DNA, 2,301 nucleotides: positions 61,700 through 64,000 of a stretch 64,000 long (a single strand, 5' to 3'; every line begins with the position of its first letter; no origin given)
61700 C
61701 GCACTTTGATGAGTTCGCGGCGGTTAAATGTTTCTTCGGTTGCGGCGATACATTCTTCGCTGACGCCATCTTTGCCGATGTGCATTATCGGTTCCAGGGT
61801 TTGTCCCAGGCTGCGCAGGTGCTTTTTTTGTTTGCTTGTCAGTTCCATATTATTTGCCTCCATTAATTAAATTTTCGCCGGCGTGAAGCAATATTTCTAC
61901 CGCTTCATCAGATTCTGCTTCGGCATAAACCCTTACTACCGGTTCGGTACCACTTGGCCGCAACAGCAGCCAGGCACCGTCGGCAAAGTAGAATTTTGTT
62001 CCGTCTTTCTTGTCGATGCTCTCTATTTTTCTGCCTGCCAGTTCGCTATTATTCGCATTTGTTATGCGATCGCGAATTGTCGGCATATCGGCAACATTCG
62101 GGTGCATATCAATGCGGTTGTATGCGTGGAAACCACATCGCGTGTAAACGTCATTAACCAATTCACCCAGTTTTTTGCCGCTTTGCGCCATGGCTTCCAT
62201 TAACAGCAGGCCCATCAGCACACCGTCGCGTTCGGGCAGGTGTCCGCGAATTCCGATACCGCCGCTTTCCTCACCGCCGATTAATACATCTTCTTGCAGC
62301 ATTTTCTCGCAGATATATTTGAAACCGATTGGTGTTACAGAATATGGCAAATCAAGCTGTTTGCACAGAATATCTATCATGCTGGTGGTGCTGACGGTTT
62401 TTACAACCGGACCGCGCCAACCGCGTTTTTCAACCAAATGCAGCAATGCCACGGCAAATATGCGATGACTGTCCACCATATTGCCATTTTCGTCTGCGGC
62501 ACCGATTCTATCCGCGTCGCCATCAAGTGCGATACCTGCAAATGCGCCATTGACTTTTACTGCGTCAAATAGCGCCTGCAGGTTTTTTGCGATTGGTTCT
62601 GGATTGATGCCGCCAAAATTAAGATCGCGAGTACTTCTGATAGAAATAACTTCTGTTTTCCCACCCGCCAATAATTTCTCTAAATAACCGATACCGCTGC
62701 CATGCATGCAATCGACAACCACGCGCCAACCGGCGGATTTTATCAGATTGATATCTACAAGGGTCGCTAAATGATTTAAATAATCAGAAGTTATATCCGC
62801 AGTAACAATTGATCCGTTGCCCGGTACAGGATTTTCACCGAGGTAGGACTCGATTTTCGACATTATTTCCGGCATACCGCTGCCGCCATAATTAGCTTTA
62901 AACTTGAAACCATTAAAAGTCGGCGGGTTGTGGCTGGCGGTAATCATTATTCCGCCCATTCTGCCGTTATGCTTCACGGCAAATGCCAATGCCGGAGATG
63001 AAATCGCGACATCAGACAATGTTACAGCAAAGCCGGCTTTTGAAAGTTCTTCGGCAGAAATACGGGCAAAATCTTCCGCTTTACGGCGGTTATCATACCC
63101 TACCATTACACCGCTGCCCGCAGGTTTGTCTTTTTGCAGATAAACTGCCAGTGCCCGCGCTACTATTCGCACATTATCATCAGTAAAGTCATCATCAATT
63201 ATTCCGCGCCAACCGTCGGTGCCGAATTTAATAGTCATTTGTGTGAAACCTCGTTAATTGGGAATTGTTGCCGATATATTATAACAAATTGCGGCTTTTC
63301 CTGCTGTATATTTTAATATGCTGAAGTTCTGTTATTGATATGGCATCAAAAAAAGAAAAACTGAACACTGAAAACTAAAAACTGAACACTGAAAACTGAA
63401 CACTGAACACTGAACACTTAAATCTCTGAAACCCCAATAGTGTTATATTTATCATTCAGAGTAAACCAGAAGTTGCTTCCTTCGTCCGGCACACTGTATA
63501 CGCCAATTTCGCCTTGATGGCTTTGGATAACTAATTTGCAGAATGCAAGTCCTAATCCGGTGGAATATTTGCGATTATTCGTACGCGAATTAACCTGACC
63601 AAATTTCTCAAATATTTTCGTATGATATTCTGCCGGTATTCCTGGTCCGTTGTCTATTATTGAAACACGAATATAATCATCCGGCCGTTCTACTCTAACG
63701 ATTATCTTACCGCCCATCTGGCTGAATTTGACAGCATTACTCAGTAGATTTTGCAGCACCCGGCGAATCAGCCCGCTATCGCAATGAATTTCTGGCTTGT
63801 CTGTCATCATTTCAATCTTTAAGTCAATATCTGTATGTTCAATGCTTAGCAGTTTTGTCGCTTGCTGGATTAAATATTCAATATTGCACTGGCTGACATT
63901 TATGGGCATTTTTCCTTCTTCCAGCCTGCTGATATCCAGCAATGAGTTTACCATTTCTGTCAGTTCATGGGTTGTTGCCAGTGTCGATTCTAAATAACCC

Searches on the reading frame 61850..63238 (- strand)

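Call 48: search_protein_families(library=pfam, proteins=[window:61850-63238:-])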
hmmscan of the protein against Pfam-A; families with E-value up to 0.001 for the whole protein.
window:61850-63238:- (462 aa): 4 families
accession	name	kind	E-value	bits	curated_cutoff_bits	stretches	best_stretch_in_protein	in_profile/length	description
PF02878.22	PGM_PMM_I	-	3.7e-32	111.3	22.5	1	3-133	2-131/138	Phosphoglucomutase/phosphomannomutase, alpha/beta/alpha domain I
PF02880.22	PGM_PMM_III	-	1.2e-30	106.4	20.7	1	257-367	2-114/115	Phosphoglucomutase/phosphomannomutase, alpha/beta/alpha domain III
PF02879.22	PGM_PMM_II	-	3.4e-24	85.8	29.3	1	152-252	2-103/103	Phosphoglucomutase/phosphomannomutase, alpha/beta/alpha domain II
PF00408.26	PGM_PMM_IV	-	1.2e-13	51.3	23.1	1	406-448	21-59/68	Phosphoglucomutase/phosphomannomutase, C-terminal domain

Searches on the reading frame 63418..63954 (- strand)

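Call 48: search_protein_families(library=pfam, proteins=[window:63418-63954:-])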
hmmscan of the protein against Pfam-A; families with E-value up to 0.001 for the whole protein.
window:63418-63954:- (178 aa): 1 family
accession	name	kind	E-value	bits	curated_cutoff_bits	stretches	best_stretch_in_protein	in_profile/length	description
PF02518.31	HATPase_c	-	1.8e-28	99.6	26.4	1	59-167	2-108/111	Histidine kinase-, DNA gyrase B-, and HSP90-like ATPase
